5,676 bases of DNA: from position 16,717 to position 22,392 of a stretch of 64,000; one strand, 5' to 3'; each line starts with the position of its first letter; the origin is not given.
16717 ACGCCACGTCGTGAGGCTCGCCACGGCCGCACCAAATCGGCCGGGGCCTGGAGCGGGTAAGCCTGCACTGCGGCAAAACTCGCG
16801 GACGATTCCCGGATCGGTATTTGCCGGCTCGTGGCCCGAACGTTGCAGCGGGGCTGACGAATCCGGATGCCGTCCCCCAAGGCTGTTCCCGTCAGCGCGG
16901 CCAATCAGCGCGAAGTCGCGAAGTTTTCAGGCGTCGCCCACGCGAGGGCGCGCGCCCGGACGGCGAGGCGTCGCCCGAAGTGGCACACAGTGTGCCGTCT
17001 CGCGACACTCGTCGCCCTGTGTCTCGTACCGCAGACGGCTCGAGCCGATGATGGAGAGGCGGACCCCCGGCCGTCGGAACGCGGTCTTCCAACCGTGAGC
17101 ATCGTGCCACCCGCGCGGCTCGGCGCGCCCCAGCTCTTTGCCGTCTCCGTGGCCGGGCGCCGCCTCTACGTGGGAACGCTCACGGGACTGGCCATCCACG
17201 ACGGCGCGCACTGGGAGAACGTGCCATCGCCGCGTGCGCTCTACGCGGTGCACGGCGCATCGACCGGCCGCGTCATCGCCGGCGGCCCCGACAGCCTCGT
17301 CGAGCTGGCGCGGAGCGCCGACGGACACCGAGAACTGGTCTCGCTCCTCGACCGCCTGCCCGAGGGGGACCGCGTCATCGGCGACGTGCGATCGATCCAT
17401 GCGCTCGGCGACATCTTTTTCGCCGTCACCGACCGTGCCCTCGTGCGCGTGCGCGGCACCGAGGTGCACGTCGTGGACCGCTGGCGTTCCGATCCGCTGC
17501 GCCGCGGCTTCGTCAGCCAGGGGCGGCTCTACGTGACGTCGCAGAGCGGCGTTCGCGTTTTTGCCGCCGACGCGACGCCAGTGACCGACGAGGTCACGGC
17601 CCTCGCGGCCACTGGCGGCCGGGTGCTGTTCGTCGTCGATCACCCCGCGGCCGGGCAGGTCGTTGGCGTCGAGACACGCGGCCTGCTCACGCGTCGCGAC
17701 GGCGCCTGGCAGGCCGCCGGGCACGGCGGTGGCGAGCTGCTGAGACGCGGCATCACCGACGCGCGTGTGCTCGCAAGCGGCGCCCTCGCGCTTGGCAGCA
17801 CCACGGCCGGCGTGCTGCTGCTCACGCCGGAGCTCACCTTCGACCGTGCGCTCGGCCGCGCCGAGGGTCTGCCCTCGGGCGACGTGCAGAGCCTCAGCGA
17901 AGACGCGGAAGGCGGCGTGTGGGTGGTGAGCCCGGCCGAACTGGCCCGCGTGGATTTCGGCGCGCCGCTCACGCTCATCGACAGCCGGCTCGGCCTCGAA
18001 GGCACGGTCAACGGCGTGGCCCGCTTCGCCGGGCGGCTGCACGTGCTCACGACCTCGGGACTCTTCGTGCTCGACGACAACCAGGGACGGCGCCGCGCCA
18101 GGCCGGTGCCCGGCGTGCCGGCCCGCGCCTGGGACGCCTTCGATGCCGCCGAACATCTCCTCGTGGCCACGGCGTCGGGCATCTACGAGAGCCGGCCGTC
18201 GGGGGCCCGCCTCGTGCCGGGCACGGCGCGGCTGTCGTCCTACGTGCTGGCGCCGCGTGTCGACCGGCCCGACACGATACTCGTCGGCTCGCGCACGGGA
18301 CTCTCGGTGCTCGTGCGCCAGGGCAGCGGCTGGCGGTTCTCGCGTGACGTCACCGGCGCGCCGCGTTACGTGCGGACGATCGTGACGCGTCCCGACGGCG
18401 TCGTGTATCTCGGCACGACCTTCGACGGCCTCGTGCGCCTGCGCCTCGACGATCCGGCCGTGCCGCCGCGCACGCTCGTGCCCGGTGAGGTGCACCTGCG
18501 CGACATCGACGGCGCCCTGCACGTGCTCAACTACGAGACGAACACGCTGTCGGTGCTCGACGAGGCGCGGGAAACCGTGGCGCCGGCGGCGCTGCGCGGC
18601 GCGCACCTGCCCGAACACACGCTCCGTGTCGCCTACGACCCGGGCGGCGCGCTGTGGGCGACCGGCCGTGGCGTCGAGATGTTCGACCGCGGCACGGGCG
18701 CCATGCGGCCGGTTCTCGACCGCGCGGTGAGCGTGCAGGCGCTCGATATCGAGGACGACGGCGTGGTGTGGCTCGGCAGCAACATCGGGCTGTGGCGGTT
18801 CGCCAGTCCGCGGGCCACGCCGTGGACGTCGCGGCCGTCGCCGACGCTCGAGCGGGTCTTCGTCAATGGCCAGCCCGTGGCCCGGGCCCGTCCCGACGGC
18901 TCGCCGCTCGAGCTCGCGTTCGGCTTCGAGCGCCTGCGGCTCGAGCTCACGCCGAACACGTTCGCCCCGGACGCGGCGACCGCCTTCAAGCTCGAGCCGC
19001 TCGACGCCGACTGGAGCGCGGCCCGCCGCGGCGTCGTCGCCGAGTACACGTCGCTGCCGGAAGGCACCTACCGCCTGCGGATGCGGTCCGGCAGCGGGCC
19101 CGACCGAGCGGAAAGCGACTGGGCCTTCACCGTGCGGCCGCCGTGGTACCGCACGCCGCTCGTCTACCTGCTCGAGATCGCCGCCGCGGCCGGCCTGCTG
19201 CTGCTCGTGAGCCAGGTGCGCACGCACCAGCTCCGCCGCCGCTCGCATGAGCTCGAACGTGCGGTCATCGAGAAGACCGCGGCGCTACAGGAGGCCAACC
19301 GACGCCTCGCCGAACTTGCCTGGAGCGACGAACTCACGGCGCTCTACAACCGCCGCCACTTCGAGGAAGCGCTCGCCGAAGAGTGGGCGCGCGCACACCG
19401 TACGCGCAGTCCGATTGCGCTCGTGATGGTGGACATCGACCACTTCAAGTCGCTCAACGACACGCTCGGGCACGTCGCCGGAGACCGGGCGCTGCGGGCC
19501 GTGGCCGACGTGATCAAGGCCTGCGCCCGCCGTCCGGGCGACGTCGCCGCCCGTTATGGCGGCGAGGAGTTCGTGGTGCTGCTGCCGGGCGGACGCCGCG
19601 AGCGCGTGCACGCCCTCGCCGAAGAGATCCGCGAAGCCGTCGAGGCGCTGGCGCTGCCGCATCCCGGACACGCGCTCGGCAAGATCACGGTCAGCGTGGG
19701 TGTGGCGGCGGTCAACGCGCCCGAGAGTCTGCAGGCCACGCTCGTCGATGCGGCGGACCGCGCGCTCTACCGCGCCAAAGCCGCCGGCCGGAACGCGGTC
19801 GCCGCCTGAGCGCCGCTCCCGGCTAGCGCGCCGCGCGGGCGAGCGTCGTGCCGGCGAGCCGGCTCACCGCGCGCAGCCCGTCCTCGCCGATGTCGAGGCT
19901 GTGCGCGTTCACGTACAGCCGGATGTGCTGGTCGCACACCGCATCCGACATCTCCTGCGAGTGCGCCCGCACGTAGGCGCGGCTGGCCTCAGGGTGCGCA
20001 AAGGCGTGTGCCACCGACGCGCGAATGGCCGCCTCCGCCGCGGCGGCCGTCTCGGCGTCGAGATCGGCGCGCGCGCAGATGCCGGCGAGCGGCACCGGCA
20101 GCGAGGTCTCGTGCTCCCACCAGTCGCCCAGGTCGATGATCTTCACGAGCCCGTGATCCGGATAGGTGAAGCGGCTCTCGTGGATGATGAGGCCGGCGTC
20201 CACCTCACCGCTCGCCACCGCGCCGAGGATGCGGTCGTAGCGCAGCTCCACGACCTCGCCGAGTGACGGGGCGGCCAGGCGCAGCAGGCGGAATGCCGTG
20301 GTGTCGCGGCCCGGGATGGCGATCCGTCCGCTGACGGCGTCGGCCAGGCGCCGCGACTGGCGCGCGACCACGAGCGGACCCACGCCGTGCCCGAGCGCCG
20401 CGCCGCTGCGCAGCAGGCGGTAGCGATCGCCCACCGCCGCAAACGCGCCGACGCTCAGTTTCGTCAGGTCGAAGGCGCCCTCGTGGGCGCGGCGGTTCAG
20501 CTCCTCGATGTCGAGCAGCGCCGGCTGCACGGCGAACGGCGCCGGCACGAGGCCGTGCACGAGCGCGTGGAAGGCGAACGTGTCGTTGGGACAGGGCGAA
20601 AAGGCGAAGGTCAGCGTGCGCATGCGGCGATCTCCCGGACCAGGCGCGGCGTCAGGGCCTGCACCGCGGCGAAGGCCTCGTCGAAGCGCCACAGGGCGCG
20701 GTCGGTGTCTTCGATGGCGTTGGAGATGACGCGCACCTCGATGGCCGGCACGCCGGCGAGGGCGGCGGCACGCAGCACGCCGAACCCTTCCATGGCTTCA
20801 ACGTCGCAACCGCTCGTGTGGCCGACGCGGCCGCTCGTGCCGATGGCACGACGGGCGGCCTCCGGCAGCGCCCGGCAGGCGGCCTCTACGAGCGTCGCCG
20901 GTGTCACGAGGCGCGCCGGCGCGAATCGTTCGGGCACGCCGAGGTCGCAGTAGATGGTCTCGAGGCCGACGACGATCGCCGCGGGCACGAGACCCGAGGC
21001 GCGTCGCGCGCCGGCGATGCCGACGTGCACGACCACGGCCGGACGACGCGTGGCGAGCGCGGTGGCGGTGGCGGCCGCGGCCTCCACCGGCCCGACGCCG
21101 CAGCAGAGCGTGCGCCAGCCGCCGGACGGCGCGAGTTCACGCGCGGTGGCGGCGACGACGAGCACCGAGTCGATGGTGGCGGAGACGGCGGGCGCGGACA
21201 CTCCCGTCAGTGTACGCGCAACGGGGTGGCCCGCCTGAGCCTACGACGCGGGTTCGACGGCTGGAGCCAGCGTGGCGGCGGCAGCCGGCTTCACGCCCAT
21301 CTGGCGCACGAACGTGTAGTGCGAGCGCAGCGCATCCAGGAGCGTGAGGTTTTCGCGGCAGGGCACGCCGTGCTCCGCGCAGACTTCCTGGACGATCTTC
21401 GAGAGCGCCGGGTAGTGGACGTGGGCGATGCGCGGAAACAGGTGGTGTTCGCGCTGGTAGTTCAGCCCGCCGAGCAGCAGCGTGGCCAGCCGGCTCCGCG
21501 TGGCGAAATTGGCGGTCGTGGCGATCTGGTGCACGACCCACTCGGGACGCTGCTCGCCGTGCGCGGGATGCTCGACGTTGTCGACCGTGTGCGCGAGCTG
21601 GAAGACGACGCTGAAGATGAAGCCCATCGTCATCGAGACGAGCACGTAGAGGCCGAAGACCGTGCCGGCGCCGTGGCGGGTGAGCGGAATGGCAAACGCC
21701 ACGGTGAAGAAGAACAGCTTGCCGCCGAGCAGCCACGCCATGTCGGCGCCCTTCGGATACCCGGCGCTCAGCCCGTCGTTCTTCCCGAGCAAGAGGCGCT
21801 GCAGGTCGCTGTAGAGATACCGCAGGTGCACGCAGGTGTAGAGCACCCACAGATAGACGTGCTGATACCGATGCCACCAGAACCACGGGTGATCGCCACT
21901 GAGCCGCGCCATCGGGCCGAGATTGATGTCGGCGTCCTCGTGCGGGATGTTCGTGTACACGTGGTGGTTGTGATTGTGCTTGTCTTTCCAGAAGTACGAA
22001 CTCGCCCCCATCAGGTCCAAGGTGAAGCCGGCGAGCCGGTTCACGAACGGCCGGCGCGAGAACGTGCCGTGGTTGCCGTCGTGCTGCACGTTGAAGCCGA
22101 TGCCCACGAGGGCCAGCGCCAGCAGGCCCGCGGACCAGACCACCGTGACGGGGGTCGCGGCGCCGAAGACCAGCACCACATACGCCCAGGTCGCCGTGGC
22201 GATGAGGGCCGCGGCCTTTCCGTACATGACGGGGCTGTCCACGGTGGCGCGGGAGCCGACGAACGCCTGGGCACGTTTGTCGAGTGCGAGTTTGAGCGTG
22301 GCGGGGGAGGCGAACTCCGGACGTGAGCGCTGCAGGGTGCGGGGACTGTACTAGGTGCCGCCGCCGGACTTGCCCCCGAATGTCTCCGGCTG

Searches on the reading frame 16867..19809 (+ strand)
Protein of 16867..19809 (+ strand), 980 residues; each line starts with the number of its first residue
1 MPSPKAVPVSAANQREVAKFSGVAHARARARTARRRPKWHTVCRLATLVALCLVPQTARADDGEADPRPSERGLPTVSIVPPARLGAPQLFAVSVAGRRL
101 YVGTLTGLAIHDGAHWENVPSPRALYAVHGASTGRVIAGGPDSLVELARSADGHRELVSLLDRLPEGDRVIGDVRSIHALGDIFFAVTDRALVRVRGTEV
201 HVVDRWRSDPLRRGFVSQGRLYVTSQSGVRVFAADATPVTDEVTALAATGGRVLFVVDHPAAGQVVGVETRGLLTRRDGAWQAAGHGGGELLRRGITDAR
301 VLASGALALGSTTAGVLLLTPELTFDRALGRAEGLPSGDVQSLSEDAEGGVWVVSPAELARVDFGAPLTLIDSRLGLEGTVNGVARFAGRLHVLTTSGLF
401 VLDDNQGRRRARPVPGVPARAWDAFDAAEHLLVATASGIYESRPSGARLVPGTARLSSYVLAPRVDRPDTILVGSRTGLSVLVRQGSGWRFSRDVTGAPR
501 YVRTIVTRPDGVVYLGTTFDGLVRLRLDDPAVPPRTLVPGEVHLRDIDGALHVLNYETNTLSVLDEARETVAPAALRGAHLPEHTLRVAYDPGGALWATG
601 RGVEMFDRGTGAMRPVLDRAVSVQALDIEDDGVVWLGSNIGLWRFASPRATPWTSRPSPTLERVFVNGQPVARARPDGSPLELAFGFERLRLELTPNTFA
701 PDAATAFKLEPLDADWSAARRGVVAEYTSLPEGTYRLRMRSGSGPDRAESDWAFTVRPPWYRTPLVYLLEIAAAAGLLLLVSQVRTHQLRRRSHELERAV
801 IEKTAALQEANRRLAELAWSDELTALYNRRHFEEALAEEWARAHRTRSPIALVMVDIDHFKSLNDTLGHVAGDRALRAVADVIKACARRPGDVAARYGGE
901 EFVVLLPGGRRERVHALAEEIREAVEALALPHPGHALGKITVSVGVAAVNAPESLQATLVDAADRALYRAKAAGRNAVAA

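Call 69: search_protein_families(library=pfam, proteins=[window:16867-19809:+], max_evalue=0.00001)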
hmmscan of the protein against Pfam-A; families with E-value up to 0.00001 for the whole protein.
window:16867-19809:+ (980 aa): 2 families
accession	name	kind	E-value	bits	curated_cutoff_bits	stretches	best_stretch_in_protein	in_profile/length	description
PF00990.26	GGDEF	-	1.5e-48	165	23.8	1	818-976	1-160/161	Diguanylate cyclase, GGDEF domain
PF07494.17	Reg_prop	-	6.6e-06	26.2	20.4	0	334-354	1-21/24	Two component regulator propeller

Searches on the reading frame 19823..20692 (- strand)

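Call 69: search_protein_families(library=pfam, proteins=[window:19823-20692:-], max_evalue=0.00001)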
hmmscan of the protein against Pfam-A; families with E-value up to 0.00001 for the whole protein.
window:19823-20692:- (289 aa): 1 family
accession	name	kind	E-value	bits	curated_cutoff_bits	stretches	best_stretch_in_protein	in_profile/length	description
PF02621.19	VitK2_biosynth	-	3.3e-71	240.2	26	1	28-280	2-247/252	Menaquinone biosynthesis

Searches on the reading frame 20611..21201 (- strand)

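Call 69: search_protein_families(library=pfam, proteins=[window:20611-21201:-], max_evalue=0.00001)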
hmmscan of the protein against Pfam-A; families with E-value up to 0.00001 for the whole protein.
window:20611-21201:- (196 aa): 1 family
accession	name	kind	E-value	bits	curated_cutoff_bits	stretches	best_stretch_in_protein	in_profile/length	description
PF01048.26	PNP_UDP_1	-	9.9e-13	48.5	25.1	1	33-191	48-231/233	Phosphorylase superfamily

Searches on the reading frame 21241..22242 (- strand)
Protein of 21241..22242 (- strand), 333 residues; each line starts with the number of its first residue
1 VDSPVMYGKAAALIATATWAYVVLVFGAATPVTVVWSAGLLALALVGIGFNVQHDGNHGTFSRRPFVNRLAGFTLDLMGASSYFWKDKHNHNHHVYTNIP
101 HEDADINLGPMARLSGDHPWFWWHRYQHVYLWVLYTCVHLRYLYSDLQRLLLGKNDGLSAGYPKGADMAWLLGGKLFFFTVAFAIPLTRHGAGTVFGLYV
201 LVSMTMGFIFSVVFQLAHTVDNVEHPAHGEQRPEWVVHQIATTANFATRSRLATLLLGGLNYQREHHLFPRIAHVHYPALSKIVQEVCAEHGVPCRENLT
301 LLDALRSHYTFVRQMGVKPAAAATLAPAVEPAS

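Call 70: search_protein_families(library=pfam, proteins=[window:21241-22242:-], max_evalue=0.00001)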
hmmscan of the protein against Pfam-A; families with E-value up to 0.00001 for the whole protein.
window:21241-22242:- (333 aa): 1 family
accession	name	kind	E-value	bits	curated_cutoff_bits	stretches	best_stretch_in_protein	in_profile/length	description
PF00487.30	FA_desaturase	-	4.5e-35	122.1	29.7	1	35-297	6-251/253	Fatty acid desaturase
